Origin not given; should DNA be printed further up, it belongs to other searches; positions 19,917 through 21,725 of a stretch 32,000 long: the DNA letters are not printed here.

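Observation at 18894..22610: Tat-less [NiFe]-hydrogenase operon that ends in a diguanylate cyclase: candidate H2-to-c-di-GMP sensing module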

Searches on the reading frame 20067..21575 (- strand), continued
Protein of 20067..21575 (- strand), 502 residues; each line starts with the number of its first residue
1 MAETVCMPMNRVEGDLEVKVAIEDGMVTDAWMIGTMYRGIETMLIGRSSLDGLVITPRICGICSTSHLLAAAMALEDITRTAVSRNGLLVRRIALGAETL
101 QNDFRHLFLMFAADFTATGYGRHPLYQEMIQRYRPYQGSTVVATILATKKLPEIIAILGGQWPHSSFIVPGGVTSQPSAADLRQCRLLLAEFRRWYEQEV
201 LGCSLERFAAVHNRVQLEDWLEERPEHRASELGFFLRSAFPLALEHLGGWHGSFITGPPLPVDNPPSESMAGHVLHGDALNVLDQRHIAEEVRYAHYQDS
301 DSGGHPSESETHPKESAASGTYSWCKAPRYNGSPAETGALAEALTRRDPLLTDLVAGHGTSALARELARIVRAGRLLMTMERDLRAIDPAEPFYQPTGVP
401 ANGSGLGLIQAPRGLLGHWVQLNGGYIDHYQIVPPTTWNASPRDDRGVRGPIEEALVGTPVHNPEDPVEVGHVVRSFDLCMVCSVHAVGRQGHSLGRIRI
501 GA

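Call 29: search_protein_families(library=pfam, proteins=[L050:9982-12822:+, L009:9976-12312:+, L019:9954-12014:+, L041:9593-12637:+, L061:9458-13207:+, L056:10069-11832:+, L010:9852-11861:+, L047:10095-12446:+, L082:9960-12911:+, L079:9997-11985:+], max_evalue=0.001)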
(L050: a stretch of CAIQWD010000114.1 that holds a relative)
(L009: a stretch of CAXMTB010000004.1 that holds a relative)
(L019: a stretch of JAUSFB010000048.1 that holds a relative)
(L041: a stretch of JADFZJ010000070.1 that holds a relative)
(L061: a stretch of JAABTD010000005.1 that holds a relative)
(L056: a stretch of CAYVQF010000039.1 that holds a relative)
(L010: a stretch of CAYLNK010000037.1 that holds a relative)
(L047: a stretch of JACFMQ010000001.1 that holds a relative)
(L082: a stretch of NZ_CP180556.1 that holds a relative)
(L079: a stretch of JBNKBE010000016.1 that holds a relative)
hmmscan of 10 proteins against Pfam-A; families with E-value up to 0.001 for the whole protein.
L050:9982-12822:+ (946 aa): 7 families
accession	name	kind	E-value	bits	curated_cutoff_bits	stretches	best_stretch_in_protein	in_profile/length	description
PF00072.30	Response_reg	-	8.2e-51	171.3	30.2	2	600-711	1-110/111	Response regulator receiver domain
PF02518.31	HATPase_c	-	4.9e-31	107.9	26.4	1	315-429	1-109/111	Histidine kinase-, DNA gyrase B-, and HSP90-like ATPase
PF00512.31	HisKA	-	2.1e-22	79.4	26.9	1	204-268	2-66/66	His Kinase A (phospho-acceptor) domain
PF01627.28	Hpt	-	9.9e-08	32.6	24.6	1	779-845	12-81/84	Hpt domain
PF13426.13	PAS_9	-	5.4e-07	30.3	27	1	68-181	5-102/103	PAS domain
PF24896.1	Receiver_CRE1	-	2.8e-06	28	27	0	445-572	3-135/136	AHK4/CRE1/WOL first receiver domain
PF00989.32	PAS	-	1.7e-05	25.2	22.6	1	54-180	2-113/113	PAS fold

L009:9976-12312:+ (778 aa): 5 families
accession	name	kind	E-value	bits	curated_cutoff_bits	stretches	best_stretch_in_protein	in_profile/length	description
PF00072.30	Response_reg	-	4.2e-49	165.8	30.2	3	362-476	1-108/111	Response regulator receiver domain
PF02518.31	HATPase_c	-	1.8e-29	102.9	26.4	1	226-338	1-107/111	Histidine kinase-, DNA gyrase B-, and HSP90-like ATPase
PF00512.31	HisKA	-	9.3e-23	80.5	26.9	1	114-179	1-66/66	His Kinase A (phospho-acceptor) domain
PF01627.28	Hpt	-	1.3e-09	38.6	24.6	1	687-766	2-81/84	Hpt domain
PF23198.2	PDE8A_N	-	5e-06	26.9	29.6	0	509-571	9-73/147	PDE8A-like, N-terminal domain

L019:9954-12014:+ (686 aa): 8 families
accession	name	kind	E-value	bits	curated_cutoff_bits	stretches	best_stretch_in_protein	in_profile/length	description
PF00072.30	Response_reg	-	6.6e-45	152.3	30.2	2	568-675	1-105/111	Response regulator receiver domain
PF02518.31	HATPase_c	-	9.1e-29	100.6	26.4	1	317-425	2-109/111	Histidine kinase-, DNA gyrase B-, and HSP90-like ATPase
PF00512.31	HisKA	-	6.5e-20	71.4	26.9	1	202-270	1-66/66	His Kinase A (phospho-acceptor) domain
PF13426.13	PAS_9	-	7.6e-13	49.1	27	1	66-181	5-103/103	PAS domain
PF00989.32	PAS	-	4.4e-08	33.6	22.6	1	54-179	3-113/113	PAS fold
PF08448.16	PAS_4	-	1.2e-07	32.3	23.1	1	61-183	3-109/110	PAS fold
PF08447.18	PAS_3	-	0.00028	21.5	25.6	0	78-171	4-84/89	PAS fold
PF13581.12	HATPase_c_2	-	0.00091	19.7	27.4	0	303-402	14-111/127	Histidine kinase-like ATPase domain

L041:9593-12637:+ (1014 aa): 7 families
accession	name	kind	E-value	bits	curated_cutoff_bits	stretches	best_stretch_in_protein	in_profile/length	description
PF00072.30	Response_reg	-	3.1e-55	185.5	30.2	2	623-734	1-110/111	Response regulator receiver domain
PF02518.31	HATPase_c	-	1.4e-27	96.7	26.4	1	320-448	1-107/111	Histidine kinase-, DNA gyrase B-, and HSP90-like ATPase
PF00512.31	HisKA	-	8.2e-23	80.7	26.9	1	208-273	1-66/66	His Kinase A (phospho-acceptor) domain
PF01627.28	Hpt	-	1e-10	42.1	24.6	1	812-891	2-78/84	Hpt domain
PF00989.32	PAS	-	1.3e-09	38.5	22.6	1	61-185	3-113/113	PAS fold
PF13426.13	PAS_9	-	6.8e-09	36.4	27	1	76-186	7-102/103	PAS domain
PF24896.1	Receiver_CRE1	-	1e-07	32.7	27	1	464-593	2-136/136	AHK4/CRE1/WOL first receiver domain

L061:9458-13207:+ (1249 aa): 9 families
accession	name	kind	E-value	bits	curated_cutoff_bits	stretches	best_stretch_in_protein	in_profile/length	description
PF00072.30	Response_reg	-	1.7e-57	192.8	30.2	2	901-1012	1-110/111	Response regulator receiver domain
PF13426.13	PAS_9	-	3.7e-38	130.4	27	3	382-486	2-103/103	PAS domain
PF00989.32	PAS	-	6.9e-31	107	22.6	2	372-484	2-113/113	PAS fold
PF02518.31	HATPase_c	-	9.2e-29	100.6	26.4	1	618-731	1-108/111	Histidine kinase-, DNA gyrase B-, and HSP90-like ATPase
PF08448.16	PAS_4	-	5.7e-24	84.9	23.1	3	82-198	4-110/110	PAS fold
PF00512.31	HisKA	-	7.4e-21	74.4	26.9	1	506-571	1-66/66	His Kinase A (phospho-acceptor) domain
PF13188.13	PAS_8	-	4.5e-16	58.5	21.8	1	372-431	2-59/65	PAS domain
PF01627.28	Hpt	-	5.1e-10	39.9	24.6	1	1058-1133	2-78/84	Hpt domain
PF08447.18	PAS_3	-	2.6e-09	37.6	25.6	1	394-480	2-88/89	PAS fold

L056:10069-11832:+ (587 aa): 3 families
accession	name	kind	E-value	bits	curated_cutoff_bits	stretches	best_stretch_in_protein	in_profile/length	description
PF00072.30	Response_reg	-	4.9e-45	152.7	30.2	2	349-457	1-110/111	Response regulator receiver domain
PF02518.31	HATPase_c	-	2.6e-30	105.5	26.4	1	209-321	2-109/111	Histidine kinase-, DNA gyrase B-, and HSP90-like ATPase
PF00512.31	HisKA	-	1.1e-21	77.1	26.9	1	94-162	2-66/66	His Kinase A (phospho-acceptor) domain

L010:9852-11861:+ (669 aa): 0 families

L047:10095-12446:+ (783 aa): 1 family
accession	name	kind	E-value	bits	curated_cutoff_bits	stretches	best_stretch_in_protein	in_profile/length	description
PF00072.30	Response_reg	-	4.4e-25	88.5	30.2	1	663-775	1-109/111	Response regulator receiver domain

L082:9960-12911:+ (983 aa): 11 families
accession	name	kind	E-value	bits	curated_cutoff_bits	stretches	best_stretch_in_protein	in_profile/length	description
PF00563.25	EAL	-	1.2e-70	238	31.3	1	736-969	4-236/236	EAL domain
PF00990.26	GGDEF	-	6.9e-44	149.9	23.8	1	557-708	1-155/161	Diguanylate cyclase, GGDEF domain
PF13426.13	PAS_9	-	8.3e-26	90.7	27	2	445-544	4-102/103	PAS domain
PF00989.32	PAS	-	4.7e-23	81.8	22.6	2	434-537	3-107/113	PAS fold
PF08448.16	PAS_4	-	4.4e-15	56.3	23.1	2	439-548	2-110/110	PAS fold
PF08447.18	PAS_3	-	3.5e-11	43.6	25.6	1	454-537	1-86/89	PAS fold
PF12860.13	PAS_7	-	5.3e-11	43.1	27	1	323-429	1-115/115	PAS fold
PF13188.13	PAS_8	-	7.2e-08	32.5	21.8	0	174-219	5-51/65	PAS domain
PF00355.32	Rieske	-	9.4e-07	29.1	20.3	1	35-80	25-70/88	Rieske [2Fe-2S] domain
PF24820.1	Diguanyl_cycl_sensor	-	0.00014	22.3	28.1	0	177-222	3-48/109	Diguanylate cyclase-like sensor domain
PF18095.7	PAS_12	-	0.00023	21.2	22.6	0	438-523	53-135/153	UPF0242 C-terminal PAS-like domain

L079:9997-11985:+ (662 aa): 6 families
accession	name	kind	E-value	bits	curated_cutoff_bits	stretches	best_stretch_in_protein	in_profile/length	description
PF02518.31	HATPase_c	-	2.7e-15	57.2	26.4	1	527-656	5-107/111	Histidine kinase-, DNA gyrase B-, and HSP90-like ATPase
PF01627.28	Hpt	-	4.1e-07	30.6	24.6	1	355-424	5-72/84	Hpt domain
PF08448.16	PAS_4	-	9.6e-06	26.2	23.1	1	83-199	2-109/110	PAS fold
PF13426.13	PAS_9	-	2.3e-05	25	27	1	87-194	2-100/103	PAS domain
PF00989.32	PAS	-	8.2e-05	23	22.6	1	78-125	3-50/113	PAS fold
PF13188.13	PAS_8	-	0.00025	21.3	21.8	0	78-126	3-51/65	PAS domain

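Call 30: search_protein_families(library=pfam, proteins=[L050:12825-13745:+, L009:12322-13233:+, L022:4441-5559:+, L022:6862-7938:+, L084:2944-4428:+, L077:9926-12631:+, L045:9961-12186:+, L055:9979-11451:+, L055:5878-6834:+, L039:14271-15449:+], max_evalue=0.001)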
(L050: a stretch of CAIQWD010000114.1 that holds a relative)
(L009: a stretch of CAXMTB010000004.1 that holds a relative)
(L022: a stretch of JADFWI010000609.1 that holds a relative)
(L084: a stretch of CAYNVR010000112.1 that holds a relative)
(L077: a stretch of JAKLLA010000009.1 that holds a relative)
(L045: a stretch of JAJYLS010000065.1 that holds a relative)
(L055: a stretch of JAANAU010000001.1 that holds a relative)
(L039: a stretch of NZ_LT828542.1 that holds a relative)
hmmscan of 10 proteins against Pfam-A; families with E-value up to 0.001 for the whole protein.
L050:12825-13745:+ (306 aa): 2 families
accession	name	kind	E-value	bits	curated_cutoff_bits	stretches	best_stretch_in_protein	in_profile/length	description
PF00990.26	GGDEF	-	1.5e-47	161.8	23.8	1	137-298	1-161/161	Diguanylate cyclase, GGDEF domain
PF00072.30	Response_reg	-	8.5e-25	87.5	30.2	1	9-114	1-104/111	Response regulator receiver domain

L009:12322-13233:+ (303 aa): 2 families
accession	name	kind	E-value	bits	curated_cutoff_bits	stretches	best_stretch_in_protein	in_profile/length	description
PF00990.26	GGDEF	-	1.4e-44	152.1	23.8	1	143-296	3-160/161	Diguanylate cyclase, GGDEF domain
PF00072.30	Response_reg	-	2.3e-29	102.2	30.2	1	3-117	1-110/111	Response regulator receiver domain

L022:4441-5559:+ (372 aa): 2 families
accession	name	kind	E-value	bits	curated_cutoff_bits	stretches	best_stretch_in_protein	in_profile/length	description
PF02518.31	HATPase_c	-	1.3e-27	96.9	26.4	1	254-360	1-101/111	Histidine kinase-, DNA gyrase B-, and HSP90-like ATPase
PF00512.31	HisKA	-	4.9e-23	81.4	26.9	1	142-207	1-66/66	His Kinase A (phospho-acceptor) domain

L022:6862-7938:+ (358 aa): 2 families
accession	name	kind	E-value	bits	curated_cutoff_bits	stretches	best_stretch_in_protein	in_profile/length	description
PF00990.26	GGDEF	-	8.3e-47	159.4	23.8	1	188-348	2-161/161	Diguanylate cyclase, GGDEF domain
PF00072.30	Response_reg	-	6.3e-29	100.8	30.2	1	52-163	1-110/111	Response regulator receiver domain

L084:2944-4428:+ (494 aa): 2 families
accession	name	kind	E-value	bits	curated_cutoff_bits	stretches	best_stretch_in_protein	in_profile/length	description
PF00563.25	EAL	-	1.1e-61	208.6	31.3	1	254-482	3-236/236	EAL domain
PF00990.26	GGDEF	-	6.5e-49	166.2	23.8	1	77-232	1-160/161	Diguanylate cyclase, GGDEF domain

L077:9926-12631:+ (901 aa): 8 families
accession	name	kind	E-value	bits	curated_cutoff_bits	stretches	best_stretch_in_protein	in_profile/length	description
PF00563.25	EAL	-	7.7e-71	238.6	31.3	1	653-888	2-236/236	EAL domain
PF00990.26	GGDEF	-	9.4e-50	169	23.8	1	476-631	1-159/161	Diguanylate cyclase, GGDEF domain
PF08447.18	PAS_3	-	3e-32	111.2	25.6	2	375-458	3-88/89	PAS fold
PF00989.32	PAS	-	3.9e-28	98.2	22.6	2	356-462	6-113/113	PAS fold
PF08448.16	PAS_4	-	1.4e-26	93.3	23.1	2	357-466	1-109/110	PAS fold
PF13426.13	PAS_9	-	6.8e-23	81.3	27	2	362-463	2-102/103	PAS domain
PF13188.13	PAS_8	-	2.1e-11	43.7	21.8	1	355-396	5-47/65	PAS domain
PF12860.13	PAS_7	-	0.00013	22.5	27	0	362-393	6-38/115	PAS fold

L045:9961-12186:+ (741 aa): 7 families
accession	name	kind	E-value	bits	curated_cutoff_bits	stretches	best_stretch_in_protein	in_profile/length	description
PF00072.30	Response_reg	-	1.1e-48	164.4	30.2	2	489-597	1-110/111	Response regulator receiver domain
PF02518.31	HATPase_c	-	7.5e-29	100.8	26.4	1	346-462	2-110/111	Histidine kinase-, DNA gyrase B-, and HSP90-like ATPase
PF00512.31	HisKA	-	6.9e-21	74.5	26.9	1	231-299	1-66/66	His Kinase A (phospho-acceptor) domain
PF13185.12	GAF_2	-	1.7e-11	44.9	28.6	1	74-210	3-136/136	GAF domain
PF01590.32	GAF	-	1.1e-05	26.5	22.4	1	98-207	22-131/133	GAF domain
PF13492.12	GAF_3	-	5.8e-05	23.9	27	1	93-211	16-129/129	GAF domain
PF13589.12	HATPase_c_3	-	0.00027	21.4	25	1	351-463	4-107/137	Histidine kinase-, DNA gyrase B-, and HSP90-like ATPase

L055:9979-11451:+ (490 aa): 6 families
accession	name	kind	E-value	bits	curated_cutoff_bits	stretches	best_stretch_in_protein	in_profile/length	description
PF00990.26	GGDEF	-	2e-49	167.9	23.8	1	324-484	1-161/161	Diguanylate cyclase, GGDEF domain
PF13426.13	PAS_9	-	4.3e-19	69.1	27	2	65-181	3-103/103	PAS domain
PF00989.32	PAS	-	2.6e-17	63.3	22.6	2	195-303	2-106/113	PAS fold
PF08448.16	PAS_4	-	6.8e-11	42.8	23.1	1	64-183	6-109/110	PAS fold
PF08447.18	PAS_3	-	3.3e-09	37.3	25.6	1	222-307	8-89/89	PAS fold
PF24820.1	Diguanyl_cycl_sensor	-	0.0001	22.7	28.1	0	65-97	8-40/109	Diguanylate cyclase-like sensor domain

L055:5878-6834:+ (318 aa): 2 families
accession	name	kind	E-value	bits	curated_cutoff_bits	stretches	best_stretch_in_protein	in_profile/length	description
PF00990.26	GGDEF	-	7.3e-51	172.6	23.8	1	137-297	2-160/161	Diguanylate cyclase, GGDEF domain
PF00072.30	Response_reg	-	3.5e-26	92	30.2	1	9-119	1-110/111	Response regulator receiver domain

L039:14271-15449:+ (392 aa): 2 families
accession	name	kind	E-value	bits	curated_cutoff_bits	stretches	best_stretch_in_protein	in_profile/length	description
PF00990.26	GGDEF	-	8.6e-46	156.1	23.8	1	137-270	1-133/161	Diguanylate cyclase, GGDEF domain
PF00072.30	Response_reg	-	1.4e-25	90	30.2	1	9-114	1-104/111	Response regulator receiver domain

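Call 33: search_dna_similar(query=window:20067-21575:-, collection=plasmids, mode=protein, max_rows=40, max_evalue=1e-10)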
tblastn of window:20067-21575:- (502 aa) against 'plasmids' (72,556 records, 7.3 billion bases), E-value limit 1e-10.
Records with a match: 134; places in all: 178; records where one place covers at least 80% of the query: 74.
Best place of each record, by identity: <60% 134.
By first word of the organism name: Rhizobium 25; Azospirillum 14; Escherichia 13; Bradyrhizobium 10; Alteromonas 7; Sinorhizobium 7; Mesorhizobium 6; Cupriavidus 4; Paraburkholderia 3; Clostridium 3; and 31 more.
By predicted mobility (MOB-suite, as given by PLSDB): non-mobilizable 72; conjugative 42; mobilizable 20.
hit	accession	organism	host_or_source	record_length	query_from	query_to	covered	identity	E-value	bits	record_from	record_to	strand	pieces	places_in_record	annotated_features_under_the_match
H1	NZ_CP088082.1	Ideonella dechloratans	Cell culture,Activated sludge, ...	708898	7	495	97%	41.4%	1e-109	365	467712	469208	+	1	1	nickel-dependent hydrogenase large subunit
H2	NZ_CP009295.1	Novosphingobium pentaromativorans US6-1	mud sediment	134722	8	499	98%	40.8%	2e-110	367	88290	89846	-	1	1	nickel-dependent hydrogenase large subunit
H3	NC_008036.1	Sphingopyxis alaskensis RB2256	-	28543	8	499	98%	40.2%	4e-111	369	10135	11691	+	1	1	nickel-dependent hydrogenase large subunit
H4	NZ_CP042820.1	Octadecabacter sp. SW4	single isolate,polar sea water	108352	8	499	98%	39.9%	3e-109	363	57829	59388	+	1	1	nickel-dependent hydrogenase large subunit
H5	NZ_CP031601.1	Roseovarius indicus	pure culture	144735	8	499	98%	39.9%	3e-109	363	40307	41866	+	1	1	nickel-dependent hydrogenase large subunit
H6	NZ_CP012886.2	Mycobacterium intracellulare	sputum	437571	8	500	98%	39.8%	3e-111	369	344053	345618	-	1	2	nickel-dependent hydrogenase large subunit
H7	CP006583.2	Mesorhizobium huakuii 7653R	Rice field soil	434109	8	499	98%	39.5%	2e-105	353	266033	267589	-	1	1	cytochrome-c3 hydrogenase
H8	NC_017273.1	Thermus thermophilus SG0.5JP17-16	-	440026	9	501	98%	39.2%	3e-109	363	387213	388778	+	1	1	nickel-dependent hydrogenase large subunit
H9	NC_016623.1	Azospirillum lipoferum 4B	-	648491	8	486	95%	40.1%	2e-91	312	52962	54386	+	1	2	nickel-dependent hydrogenase large subunit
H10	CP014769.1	Hymenobacter psoromatis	Lichen,single cell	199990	8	500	98%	38.9%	3e-102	343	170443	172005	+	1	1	cytochrome-c3 hydrogenase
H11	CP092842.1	Bradyrhizobium sp. 62B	Arachis hypogaea L.,cell ...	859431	1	486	97%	39.3%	1e-91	313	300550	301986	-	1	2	nickel-dependent hydrogenase large subunit | HupU protein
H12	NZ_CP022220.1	Bradyrhizobium guangxiense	peanut,cell culture,roots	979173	1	495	99%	38.6%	1e-91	313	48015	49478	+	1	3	nickel-dependent hydrogenase large subunit | HupU protein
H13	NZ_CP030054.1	Bradyrhizobium guangzhouense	Arachis hypogaea,Microbe,nodule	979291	1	495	99%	38.6%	1e-91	313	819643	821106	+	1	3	nickel-dependent hydrogenase large subunit | HupU protein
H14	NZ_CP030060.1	Bradyrhizobium sp. CCBAU 53351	Arachis hypogaea,Microbe,nodule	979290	1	495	99%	38.6%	1e-91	313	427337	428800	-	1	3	nickel-dependent hydrogenase large subunit | HupU protein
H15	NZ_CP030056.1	Bradyrhizobium sp. CCBAU 53340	Arachis hypogaea,Microbe,nodule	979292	1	495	99%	38.6%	1e-91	313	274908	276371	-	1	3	nickel-dependent hydrogenase large subunit | HupU protein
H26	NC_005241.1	Cupriavidus necator H16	-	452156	1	486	97%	38.8%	8e-92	313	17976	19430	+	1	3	nickel-dependent hydrogenase large subunit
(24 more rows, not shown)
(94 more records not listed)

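Call 34: get_annotated_region(hit=H26, flank=17900)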
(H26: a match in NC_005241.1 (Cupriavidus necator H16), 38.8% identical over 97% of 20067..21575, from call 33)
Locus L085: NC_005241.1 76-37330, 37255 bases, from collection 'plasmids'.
description: Cupriavidus necator H16 megaplasmid pHG1, complete sequence
organism: Cupriavidus necator H16 (NCBI taxid 381666)
taxonomy: Bacteria; Pseudomonadota; Betaproteobacteria; Burkholderiales; Burkholderiaceae; Cupriavidus; Cupriavidus necator; Cupriavidus necator H16
host: -; source: -; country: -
typing (MOB-suite, as given by PLSDB): conjugative; replicon rep_cluster_120; relaxase MOBH,MOBP; mating-pair formation MPF_T
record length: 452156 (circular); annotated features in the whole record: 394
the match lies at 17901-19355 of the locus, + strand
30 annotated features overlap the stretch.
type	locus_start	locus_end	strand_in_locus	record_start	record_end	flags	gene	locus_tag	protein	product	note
CDS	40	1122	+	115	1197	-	-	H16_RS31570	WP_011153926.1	hydrogenase small subunit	-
CDS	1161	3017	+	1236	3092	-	-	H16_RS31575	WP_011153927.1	nickel-dependent hydrogenase large subunit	-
CDS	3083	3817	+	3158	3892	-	cybH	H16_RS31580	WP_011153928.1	Ni/Fe-hydrogenase, b-type cytochrome subunit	GO:0022904 - respiratory electron transport chain [Evidence IEA]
CDS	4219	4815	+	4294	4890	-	-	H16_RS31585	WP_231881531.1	HyaD/HybD family hydrogenase maturation endopeptidase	-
CDS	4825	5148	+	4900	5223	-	-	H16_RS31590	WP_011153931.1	HypC/HybG/HupF family hydrogenase formation chaperone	-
CDS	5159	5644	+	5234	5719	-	-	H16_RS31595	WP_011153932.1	hydrogenase expression/formation protein HoxO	-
CDS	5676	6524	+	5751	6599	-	-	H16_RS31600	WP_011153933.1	hydrogenase expression/formation protein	-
CDS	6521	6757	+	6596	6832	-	-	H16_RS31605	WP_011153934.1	rubredoxin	-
CDS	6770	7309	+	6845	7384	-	hybE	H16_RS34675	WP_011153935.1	[NiFe]-hydrogenase assembly chaperone HybE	-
CDS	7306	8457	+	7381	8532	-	-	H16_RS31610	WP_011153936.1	hydrogenase expression/formation protein HoxV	-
CDS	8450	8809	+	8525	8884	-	-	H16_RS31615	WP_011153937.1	hydrogenase maturation nickel metallochaperone HypA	-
CDS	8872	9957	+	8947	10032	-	hypB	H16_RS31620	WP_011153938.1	hydrogenase nickel incorporation protein HypB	GO:0036211 - protein modification process [Evidence IEA]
CDS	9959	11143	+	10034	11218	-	hypF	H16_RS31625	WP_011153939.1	carbamoyltransferase HypF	-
CDS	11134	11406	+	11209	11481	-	-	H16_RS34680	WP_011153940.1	HypC/HybG/HupF family hydrogenase formation chaperone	-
CDS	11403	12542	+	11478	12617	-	hypD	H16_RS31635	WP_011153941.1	hydrogenase formation protein HypD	GO:0036211 - protein modification process [Evidence IEA]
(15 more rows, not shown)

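Call 35: get_annotated_region(hit=H1, flank=7000)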
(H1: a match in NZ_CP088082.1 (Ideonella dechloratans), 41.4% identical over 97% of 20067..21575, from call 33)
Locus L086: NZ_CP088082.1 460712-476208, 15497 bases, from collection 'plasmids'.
description: Ideonella dechloratans strain CCUG 30977 plasmid unnamed1, complete sequence
organism: Ideonella dechloratans (NCBI taxid 36863)
taxonomy: Bacteria; Pseudomonadota; Betaproteobacteria; Burkholderiales; Sphaerotilaceae; Ideonella; Ideonella dechloratans
host: -; source: Cell culture,Activated sludge, wastewater treatment plant; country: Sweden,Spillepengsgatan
typing (MOB-suite, as given by PLSDB): non-mobilizable
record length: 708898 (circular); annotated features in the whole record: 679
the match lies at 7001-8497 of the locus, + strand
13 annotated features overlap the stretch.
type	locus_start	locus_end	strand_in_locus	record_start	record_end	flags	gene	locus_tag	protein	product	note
CDS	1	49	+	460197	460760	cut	-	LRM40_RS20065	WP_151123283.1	ester cyclase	-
CDS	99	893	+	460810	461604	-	-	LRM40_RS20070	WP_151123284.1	SDR family NAD(P)-dependent oxidoreductase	-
CDS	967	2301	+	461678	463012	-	-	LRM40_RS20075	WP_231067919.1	MFS transporter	GO:0055085 - transmembrane transport [Evidence IEA]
CDS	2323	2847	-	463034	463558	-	-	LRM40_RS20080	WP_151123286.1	YciI family protein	-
CDS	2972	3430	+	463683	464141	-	-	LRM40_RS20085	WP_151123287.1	MarR family winged helix-turn-helix transcriptional regulator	GO:0006355 - regulation of DNA-templated transcription [Evidence IEA]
CDS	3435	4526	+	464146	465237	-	-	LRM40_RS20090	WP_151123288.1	AbrB family transcriptional regulator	-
CDS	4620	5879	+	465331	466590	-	-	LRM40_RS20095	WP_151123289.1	outer membrane protein transport protein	-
CDS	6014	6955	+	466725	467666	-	-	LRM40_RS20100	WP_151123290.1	NADH:ubiquinone oxidoreductase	-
CDS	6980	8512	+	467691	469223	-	-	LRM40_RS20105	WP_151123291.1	nickel-dependent hydrogenase large subunit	-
CDS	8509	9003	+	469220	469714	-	-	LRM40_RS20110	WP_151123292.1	hydrogenase maturation protease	-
CDS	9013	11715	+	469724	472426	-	-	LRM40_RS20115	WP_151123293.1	bifunctional diguanylate cyclase/phosphodiesterase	-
CDS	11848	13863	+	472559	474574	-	-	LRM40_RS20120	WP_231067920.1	c-type cytochrome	-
CDS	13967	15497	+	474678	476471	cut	-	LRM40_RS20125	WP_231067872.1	PhnD/SsuA/transferrin family substrate-binding protein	-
